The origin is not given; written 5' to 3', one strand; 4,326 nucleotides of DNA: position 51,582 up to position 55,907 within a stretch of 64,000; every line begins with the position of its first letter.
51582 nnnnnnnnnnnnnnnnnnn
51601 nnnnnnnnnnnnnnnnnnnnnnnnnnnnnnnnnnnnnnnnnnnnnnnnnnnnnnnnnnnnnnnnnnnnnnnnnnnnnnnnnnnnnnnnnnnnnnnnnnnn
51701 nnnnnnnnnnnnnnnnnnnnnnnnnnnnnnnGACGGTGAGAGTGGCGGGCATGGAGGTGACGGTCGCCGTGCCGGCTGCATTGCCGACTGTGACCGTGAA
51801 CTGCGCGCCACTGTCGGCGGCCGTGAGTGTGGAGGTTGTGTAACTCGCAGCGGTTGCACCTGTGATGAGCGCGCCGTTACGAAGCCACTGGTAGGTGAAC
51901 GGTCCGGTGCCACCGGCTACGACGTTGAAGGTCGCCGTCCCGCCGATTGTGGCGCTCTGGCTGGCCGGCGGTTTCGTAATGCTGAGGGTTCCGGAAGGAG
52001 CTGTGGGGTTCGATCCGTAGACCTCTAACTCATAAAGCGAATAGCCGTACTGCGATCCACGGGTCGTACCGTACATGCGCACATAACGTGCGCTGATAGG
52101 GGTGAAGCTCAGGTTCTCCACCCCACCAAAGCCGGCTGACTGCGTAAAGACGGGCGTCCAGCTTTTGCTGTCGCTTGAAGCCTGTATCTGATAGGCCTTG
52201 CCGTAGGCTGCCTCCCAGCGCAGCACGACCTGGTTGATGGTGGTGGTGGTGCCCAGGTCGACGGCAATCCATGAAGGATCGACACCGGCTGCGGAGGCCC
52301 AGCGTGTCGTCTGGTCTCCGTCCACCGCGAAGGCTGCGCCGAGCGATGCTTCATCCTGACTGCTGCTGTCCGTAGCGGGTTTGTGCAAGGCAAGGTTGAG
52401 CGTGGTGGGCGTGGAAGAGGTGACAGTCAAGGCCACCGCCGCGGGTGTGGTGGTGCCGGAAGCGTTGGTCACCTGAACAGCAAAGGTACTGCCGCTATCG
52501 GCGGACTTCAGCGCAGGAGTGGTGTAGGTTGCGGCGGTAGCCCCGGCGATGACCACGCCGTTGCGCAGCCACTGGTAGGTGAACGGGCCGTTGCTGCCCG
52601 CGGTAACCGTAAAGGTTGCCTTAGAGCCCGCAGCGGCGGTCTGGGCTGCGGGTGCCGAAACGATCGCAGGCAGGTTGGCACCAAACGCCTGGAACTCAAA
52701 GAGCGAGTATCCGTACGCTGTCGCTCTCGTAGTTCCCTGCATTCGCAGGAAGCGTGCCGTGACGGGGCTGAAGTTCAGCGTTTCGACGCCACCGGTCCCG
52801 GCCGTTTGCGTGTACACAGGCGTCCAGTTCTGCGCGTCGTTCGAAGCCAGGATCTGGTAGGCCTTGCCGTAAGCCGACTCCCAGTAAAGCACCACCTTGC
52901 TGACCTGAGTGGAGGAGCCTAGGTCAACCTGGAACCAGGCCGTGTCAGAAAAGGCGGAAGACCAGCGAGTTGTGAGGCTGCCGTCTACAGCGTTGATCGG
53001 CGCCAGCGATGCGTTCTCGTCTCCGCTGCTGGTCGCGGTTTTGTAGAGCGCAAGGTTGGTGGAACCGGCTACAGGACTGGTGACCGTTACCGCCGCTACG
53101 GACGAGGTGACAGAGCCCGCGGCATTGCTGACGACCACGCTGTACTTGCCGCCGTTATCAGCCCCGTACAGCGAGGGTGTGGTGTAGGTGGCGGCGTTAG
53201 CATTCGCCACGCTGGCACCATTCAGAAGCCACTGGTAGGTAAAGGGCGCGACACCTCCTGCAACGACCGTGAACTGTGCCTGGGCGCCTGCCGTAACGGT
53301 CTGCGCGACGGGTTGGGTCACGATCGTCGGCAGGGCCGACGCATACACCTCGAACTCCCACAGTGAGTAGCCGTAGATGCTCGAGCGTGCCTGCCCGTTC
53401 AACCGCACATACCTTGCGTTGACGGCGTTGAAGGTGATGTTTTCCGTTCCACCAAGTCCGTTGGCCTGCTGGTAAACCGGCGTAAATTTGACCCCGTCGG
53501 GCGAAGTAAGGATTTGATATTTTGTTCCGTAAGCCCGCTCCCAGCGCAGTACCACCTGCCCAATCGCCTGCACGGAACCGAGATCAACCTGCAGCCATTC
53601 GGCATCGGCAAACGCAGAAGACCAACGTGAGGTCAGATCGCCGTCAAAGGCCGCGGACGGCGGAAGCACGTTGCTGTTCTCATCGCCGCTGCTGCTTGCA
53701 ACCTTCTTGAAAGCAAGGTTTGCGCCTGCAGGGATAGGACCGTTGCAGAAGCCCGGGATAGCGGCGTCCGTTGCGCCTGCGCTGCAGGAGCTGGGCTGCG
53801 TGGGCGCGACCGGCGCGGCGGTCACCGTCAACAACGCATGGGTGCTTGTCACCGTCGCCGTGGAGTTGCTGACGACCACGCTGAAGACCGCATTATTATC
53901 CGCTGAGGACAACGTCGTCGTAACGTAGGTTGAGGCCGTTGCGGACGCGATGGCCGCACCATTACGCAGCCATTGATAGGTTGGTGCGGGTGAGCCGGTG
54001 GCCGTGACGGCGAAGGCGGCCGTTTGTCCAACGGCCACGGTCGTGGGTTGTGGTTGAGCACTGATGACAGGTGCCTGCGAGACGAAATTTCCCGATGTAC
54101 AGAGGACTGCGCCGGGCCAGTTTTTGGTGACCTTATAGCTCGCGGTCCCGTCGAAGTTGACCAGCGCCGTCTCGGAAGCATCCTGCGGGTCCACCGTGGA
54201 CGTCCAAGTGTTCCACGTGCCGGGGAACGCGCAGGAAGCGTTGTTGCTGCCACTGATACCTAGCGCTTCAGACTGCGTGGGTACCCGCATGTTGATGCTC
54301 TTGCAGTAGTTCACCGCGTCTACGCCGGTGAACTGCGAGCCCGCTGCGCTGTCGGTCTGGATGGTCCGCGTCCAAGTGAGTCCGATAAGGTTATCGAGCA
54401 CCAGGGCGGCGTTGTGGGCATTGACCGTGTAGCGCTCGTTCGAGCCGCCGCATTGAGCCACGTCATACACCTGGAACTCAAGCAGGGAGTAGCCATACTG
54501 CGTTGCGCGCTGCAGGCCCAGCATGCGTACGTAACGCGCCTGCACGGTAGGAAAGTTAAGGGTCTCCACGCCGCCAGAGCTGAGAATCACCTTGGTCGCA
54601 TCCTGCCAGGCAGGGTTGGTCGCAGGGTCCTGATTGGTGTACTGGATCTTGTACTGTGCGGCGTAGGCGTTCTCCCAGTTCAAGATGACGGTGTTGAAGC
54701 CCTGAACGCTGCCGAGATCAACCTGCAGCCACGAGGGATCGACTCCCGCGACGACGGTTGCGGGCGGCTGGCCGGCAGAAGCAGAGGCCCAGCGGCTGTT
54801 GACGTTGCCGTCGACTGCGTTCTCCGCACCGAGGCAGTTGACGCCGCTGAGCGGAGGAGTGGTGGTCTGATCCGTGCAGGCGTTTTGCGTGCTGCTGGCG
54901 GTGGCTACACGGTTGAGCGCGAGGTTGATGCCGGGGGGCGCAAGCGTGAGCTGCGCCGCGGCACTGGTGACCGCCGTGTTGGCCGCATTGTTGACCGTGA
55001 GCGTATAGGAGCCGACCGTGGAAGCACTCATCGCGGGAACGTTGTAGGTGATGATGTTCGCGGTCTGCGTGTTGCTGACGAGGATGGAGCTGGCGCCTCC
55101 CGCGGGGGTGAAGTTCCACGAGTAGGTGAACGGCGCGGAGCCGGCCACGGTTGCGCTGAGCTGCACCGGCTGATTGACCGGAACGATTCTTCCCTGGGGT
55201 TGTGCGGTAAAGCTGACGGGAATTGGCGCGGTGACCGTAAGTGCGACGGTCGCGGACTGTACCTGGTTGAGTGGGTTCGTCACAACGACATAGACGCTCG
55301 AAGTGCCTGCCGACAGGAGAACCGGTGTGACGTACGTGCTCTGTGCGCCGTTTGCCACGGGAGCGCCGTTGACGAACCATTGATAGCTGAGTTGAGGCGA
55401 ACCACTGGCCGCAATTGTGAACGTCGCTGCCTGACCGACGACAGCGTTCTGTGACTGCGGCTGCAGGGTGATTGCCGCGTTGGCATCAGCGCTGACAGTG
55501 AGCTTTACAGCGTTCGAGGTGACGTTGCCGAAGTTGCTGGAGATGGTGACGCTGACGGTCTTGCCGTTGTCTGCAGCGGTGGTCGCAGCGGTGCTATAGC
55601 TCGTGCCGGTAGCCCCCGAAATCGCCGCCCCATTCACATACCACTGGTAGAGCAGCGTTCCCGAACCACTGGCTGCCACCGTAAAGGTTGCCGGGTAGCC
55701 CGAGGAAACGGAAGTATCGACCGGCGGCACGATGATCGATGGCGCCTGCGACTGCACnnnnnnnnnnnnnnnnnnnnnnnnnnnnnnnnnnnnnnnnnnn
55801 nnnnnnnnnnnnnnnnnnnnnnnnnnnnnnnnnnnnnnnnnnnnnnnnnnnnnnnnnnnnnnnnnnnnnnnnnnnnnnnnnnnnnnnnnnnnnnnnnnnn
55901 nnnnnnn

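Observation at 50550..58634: Giant (~2,700 aa) secreted protein combining a GH2-like and a GH64-like glycosidase module with Ig, discoidin and DUF1566-like domains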

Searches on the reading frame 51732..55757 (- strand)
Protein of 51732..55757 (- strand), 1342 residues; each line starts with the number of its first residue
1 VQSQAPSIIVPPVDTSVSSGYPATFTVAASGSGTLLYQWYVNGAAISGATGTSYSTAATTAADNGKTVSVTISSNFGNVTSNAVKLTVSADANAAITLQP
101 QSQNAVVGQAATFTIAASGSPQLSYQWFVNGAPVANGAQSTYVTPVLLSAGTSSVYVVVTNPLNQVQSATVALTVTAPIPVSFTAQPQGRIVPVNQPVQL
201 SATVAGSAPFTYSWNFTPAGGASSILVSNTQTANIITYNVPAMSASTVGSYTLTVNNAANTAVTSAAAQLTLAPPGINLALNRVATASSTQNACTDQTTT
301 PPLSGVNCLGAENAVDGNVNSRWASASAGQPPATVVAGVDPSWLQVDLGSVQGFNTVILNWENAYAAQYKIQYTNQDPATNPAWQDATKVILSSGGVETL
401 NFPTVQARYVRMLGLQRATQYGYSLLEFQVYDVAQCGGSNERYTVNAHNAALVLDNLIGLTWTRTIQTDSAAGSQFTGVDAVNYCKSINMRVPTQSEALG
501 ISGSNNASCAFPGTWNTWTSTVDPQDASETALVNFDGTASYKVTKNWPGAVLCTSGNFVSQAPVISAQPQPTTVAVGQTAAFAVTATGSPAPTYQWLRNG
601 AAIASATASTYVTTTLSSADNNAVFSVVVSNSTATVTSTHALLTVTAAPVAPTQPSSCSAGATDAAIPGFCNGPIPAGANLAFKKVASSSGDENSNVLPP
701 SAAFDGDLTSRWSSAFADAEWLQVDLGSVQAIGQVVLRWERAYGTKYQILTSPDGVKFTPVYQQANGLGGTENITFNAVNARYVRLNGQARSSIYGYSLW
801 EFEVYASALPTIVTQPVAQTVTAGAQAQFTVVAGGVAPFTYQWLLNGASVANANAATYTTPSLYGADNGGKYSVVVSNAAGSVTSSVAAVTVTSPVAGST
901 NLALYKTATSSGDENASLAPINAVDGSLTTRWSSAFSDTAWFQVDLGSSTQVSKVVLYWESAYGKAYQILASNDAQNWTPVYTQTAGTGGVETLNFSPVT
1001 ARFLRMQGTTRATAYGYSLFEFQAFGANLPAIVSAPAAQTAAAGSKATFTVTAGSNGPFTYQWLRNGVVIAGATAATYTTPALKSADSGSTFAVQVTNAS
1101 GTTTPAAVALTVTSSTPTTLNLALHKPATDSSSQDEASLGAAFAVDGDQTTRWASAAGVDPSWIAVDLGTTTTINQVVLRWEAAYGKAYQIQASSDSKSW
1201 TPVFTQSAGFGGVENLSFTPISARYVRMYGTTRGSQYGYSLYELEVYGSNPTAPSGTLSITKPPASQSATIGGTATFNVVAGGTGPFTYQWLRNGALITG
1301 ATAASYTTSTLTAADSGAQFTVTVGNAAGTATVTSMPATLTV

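Call 70: search_solved_structures(query=window:51732-55757:-, max_evalue=0.00001)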
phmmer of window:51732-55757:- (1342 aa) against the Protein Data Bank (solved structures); distinct sequences matched with E-value up to 0.00001: 29.
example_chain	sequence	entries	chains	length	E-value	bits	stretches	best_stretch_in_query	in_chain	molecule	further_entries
4zy9_A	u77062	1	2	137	1.4e-38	135.8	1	1121-1248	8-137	Glucanase/chitosanase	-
2rv9_A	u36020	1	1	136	5.3e-38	133.8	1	1121-1248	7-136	Glucanase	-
4zxe_A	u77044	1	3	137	5.4e-38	133.8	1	1121-1248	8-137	Glucanase/Chitosanase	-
2rva_A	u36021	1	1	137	1.6e-30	109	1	1121-1248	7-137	Glucanase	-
4zz5_A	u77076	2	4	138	1.7e-30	109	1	1121-1248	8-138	Glucanase/chitosanase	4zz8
9ncf_S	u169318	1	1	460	2.5e-29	105.1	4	806-893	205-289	Immunoglobulin-like domain protein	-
9c2d_S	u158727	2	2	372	5.6e-24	87.4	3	561-647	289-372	Tail protein | Putative tail protein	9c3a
3b43_A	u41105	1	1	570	1.7e-10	42.7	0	13-278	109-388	Titin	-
7wdt_A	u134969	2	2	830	2.5e-09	38.9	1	1146-1264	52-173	Beta-N-acetylhexosaminidase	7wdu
6yxz_JJJ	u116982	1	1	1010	4.7e-09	37.9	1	1103-1264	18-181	Beta-N-acetylhexosaminidase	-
6z14_JJJ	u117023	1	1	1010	4.7e-09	37.9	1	1103-1264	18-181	Beta-N-acetylhexosaminidase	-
8zvi_a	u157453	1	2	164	6.8e-09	37.4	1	1244-1328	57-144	Decoration protein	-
2jd9_A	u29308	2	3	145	9.5e-09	36.9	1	909-1007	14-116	YECBM32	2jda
7d29_A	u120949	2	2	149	1e-08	36.9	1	920-1247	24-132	AlyQ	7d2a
5zu6_A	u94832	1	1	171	1.7e-08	36.1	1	692-792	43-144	CBM32 domain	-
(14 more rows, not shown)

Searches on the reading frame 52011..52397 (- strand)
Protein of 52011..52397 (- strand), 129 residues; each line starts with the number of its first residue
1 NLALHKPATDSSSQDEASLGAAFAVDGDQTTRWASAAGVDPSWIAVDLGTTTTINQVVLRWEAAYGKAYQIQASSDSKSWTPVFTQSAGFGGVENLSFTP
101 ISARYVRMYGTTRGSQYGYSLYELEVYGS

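Call 72: search_solved_structures(query=window:52011-52397:-, max_evalue=1e-10, show_alignments=4)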
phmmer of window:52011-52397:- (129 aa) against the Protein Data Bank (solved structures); distinct sequences matched with E-value up to 1e-10: 5.
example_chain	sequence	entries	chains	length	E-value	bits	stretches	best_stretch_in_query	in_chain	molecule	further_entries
4zy9_A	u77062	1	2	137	2.5e-40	140.7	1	1-128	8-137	Glucanase/chitosanase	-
2rv9_A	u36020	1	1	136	9.9e-40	138.8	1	1-128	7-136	Glucanase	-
4zxe_A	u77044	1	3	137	1e-39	138.7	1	1-128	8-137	Glucanase/Chitosanase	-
2rva_A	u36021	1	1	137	4.7e-32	114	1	1-128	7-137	Glucanase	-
4zz5_A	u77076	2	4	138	4.9e-32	113.9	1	1-128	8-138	Glucanase/chitosanase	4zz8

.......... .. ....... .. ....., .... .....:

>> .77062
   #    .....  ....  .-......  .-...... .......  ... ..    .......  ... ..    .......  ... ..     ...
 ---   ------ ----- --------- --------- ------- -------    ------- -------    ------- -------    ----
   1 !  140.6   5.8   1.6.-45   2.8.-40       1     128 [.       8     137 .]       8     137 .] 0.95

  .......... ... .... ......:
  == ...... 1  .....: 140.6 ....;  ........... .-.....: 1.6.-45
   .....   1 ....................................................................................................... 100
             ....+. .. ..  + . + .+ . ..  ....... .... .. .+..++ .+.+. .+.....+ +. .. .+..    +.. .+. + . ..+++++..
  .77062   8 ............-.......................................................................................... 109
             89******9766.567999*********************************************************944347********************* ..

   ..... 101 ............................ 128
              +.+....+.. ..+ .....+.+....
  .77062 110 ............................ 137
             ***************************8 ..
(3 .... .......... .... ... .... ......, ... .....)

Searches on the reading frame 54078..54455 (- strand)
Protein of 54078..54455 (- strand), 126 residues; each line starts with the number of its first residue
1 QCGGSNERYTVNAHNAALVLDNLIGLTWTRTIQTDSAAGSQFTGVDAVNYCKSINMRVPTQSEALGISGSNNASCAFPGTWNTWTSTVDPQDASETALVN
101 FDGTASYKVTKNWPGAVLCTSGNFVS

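Call 43: search_protein_families(library=pfam, alignment_id=A3, max_evalue=0.01)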
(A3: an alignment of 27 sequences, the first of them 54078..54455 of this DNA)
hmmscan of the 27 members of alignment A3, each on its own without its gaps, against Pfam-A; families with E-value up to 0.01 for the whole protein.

A. member 1, window:54078-54455:- (126 aa): 1 family
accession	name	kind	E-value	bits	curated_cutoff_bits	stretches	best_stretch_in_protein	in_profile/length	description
PF07603.17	Lcl_C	-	1.6e-07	32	34.9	1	18-119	2-115/117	Lcl C-terminal domain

B. families by the number of members that match (of 27 scanned): 4 families
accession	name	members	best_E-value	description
PF07603.17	Lcl_C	27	7.4e-09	Lcl C-terminal domain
PF03781.23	FGE-sulfatase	3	0.0013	Sulfatase-modifying factor enzyme 1-like domain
PF22454.1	PQQ_syn_pqqF_N_2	1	0.00013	PQQ synthase PqqF, N-terminal lobe domain 2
PF13088.12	BNR_2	1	0.0052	BNR repeat-like domain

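Call 57: predict_structure(alignment_id=A3)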
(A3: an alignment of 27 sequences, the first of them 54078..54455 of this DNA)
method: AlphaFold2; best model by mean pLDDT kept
length: 126 residues; sequences in the alignment: 27
mean_pLDDT: 70.7   pTM: 0.65
mean pLDDT of the five models: 70.7, 64.5, 40.6, 39.8, 35.5
residues with pLDDT >= 90: 4; 70-90: 57; 50-70: 58; < 50: 7
segments of 3 or more residues with pLDDT < 50: 109-113
pLDDT, mean of each block of 10 residues (from residue 1): 70 88 87 66 72 87 71 65 54 63 56 65 79
secondary structure, 60 per line:
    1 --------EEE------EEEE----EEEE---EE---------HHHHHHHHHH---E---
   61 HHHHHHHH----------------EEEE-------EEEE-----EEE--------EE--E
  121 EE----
elements in order: E9-11 E18-21 E26-29 H44-53 H61-68 E85-88 E96-99 E105-107 E120-122

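Call 60: fold_search(model_id=the predicted structure, library=pdb)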
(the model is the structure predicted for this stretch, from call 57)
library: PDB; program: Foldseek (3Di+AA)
matches with E <= 10: 502; with E <= 0.001: 0
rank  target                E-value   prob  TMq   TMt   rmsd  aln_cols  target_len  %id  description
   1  6inu_B                4.0e-03  0.99  0.51  0.17  11.0       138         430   13  Crystal structure of the CysR-CTLD2 fragment of human MR at acidic pH (pH 4.6) (released 2019-09-18)
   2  6inu_A                6.7e-03  0.93  0.45  0.15   8.5       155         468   14  Crystal structure of the CysR-CTLD2 fragment of human MR at acidic pH (pH 4.6) (released 2019-09-18)
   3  5xts                  1.2e-02  0.96  0.47  0.15   6.2       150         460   11  Crystal structure of the CysR-CTLD3 fragment of human MR at basic/neutral pH (released 2017-12-27)
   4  6inn_A                1.3e-02  0.96  0.50  0.13  10.9       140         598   14  Crystal structure of the CysR-CTLD3 fragment of human MR at acidic pH (pH 5.6) (released 2019-09-18)
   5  6inn_C                1.8e-02  0.96  0.49  0.12   9.5       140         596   14  Crystal structure of the CysR-CTLD3 fragment of human MR at acidic pH (pH 5.6) (released 2019-09-18)
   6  4dn8                  1.9e-02  0.82  0.36  0.31  12.1       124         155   11  Structure of porcine surfactant protein D neck and carbohydrate recognition domain complexed with mannose (released 2012-06-20)
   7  5xtw_F                2.0e-02  0.72  0.41  0.14  11.9       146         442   14  Crystal structure of the CysR-CTLD2 fragment of human MR at acidic pH (released 2017-12-27)
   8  6inv                  2.5e-02  0.84  0.40  0.14   9.6       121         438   16  Crystal structure of the CysR-CTLD2 fragment of human MR at acidic pH (pH 4.0) (released 2019-09-18)
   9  6ioe_A                2.5e-02  0.77  0.44  0.15  11.8       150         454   15  Crystal structure of the CysR-CTLD2 fragment of human MR at basic pH (pH 8.5) (released 2019-09-18)
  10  6bbd_A                2.8e-02  0.80  0.38  0.32  11.8       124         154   12  Structure of N-glycosylated porcine surfactant protein-D complexed with glycerol (released 2018-05-23)
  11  6inn_B                3.2e-02  0.91  0.50  0.13   9.6       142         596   14  Crystal structure of the CysR-CTLD3 fragment of human MR at acidic pH (pH 5.6) (released 2019-09-18)
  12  6ino_B                3.2e-02  0.90  0.48  0.16  10.2       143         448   13  Crystal structure of the CysR-CTLD2 fragment of human MR at acidic pH (pH 4.6) (released 2019-09-18)
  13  6ioe_B                3.6e-02  0.87  0.47  0.15  11.4       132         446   14  Crystal structure of the CysR-CTLD2 fragment of human MR at basic pH (pH 8.5) (released 2019-09-18)
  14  1jwi_A                3.6e-02  0.80  0.42  0.43   6.5       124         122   11  Crystal Structure of Bitiscetin, a von Willeband Factor-dependent Platelet Aggregation Inducer. (released 2001-11-28)
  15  4j6m_D                3.6e-02  0.72  0.44  0.42   7.0       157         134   11  Crystal structure of calcium2+-free wild-type CD23 lectin domain (crystal form D) (released 2013-08-28)
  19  8oks_A                4.1e-02  0.96  0.53  0.60   6.3       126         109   15  Crystal structure of Bdellovibrio bacteriovorus Bd2740 C-terminal domain (released 2023-10-25)
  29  8q4e_A                5.0e-02  0.95  0.57  0.55   5.8       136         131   17  Structure of Legionella pneumophila Lcl C-terminal domain (released 2023-12-27)
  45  8oks_B                7.4e-02  0.96  0.57  0.63   4.1       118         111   18  Crystal structure of Bdellovibrio bacteriovorus Bd2740 C-terminal domain (released 2023-10-25)
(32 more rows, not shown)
